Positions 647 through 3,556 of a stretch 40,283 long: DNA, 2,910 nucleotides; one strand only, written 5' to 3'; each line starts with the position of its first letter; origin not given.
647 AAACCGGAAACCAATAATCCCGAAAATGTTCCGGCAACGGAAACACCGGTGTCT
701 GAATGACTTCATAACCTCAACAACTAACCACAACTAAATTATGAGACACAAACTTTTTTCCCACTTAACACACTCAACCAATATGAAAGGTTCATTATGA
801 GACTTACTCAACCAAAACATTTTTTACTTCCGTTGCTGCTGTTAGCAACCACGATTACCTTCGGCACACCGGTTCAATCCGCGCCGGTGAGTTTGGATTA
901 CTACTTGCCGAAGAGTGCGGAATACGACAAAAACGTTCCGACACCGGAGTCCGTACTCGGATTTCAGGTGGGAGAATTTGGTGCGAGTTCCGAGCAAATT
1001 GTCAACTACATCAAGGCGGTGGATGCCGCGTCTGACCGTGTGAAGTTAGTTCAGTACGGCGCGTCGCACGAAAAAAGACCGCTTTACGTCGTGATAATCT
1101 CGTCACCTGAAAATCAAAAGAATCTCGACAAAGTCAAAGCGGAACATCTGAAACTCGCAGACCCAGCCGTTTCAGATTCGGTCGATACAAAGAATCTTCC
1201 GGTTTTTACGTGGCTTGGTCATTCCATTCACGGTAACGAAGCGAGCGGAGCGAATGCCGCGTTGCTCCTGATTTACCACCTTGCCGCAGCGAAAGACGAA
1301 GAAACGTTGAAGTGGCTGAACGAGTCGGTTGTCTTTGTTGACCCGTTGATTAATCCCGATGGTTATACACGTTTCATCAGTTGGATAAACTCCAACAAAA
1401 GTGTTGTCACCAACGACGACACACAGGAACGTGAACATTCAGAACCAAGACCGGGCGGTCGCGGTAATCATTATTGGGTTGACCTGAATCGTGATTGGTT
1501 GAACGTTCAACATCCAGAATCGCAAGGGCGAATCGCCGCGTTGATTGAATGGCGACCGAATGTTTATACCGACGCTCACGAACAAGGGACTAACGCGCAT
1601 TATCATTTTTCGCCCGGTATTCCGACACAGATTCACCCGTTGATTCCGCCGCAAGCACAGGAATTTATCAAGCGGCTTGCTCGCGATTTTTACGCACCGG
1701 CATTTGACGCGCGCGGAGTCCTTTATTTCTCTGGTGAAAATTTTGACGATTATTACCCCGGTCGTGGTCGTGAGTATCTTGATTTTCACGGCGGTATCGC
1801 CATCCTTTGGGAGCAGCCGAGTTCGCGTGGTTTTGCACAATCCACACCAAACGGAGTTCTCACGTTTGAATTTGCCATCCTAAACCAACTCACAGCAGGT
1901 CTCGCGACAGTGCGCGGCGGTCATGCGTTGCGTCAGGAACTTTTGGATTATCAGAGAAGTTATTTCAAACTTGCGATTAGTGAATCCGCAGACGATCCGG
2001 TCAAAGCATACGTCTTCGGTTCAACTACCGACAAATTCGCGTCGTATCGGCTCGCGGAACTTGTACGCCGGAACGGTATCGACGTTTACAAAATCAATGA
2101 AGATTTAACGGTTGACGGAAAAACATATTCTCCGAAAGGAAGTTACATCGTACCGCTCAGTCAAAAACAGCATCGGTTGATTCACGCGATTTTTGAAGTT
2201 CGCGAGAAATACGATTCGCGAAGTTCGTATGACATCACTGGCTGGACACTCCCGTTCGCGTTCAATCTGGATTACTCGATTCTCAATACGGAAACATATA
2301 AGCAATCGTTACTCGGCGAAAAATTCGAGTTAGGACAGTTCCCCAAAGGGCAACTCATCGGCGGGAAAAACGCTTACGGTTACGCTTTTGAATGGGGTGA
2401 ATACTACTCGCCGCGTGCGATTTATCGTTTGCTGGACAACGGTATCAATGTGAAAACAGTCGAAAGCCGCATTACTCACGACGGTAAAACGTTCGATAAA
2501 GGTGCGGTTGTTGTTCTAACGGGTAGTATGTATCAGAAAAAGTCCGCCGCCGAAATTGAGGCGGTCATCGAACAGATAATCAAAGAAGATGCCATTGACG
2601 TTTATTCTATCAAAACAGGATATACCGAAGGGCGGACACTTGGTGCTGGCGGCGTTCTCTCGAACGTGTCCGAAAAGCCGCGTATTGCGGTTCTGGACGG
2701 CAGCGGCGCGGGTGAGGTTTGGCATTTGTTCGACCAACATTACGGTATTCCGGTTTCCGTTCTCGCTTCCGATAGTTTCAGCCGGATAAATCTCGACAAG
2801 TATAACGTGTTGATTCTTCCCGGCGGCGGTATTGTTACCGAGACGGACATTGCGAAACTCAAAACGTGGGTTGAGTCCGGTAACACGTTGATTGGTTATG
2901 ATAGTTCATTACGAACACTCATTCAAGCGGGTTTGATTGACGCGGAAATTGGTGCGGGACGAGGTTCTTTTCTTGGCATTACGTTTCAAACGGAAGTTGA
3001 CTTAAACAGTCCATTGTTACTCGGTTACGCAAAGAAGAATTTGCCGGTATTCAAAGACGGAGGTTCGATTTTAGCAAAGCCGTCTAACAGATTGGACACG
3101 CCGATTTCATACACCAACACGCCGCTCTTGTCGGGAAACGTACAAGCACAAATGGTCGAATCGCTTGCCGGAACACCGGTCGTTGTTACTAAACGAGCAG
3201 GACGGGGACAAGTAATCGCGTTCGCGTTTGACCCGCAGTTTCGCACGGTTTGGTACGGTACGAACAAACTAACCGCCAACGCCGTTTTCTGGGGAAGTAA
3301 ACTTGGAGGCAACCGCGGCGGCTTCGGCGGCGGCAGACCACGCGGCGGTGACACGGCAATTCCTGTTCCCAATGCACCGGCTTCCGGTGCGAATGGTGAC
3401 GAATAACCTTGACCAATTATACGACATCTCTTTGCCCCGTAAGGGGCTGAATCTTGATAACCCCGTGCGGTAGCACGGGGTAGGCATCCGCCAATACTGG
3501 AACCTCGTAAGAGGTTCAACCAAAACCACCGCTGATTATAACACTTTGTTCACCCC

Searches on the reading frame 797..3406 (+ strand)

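Call 53: search_protein_families(library=pfam, proteins=[window:797-3406:+], max_evalue=0.001)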
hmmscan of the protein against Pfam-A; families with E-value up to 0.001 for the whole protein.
window:797-3406:+ (869 aa): 2 families
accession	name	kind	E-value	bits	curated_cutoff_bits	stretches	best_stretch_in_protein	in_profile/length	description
PF00246.29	Peptidase_M14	-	3e-18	66.9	21.6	1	68-237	1-136/286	Zinc carboxypeptidase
PF14258.12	DUF4350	-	0.00099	19.9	30.4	0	636-706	7-76/181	Domain of unknown function (DUF4350)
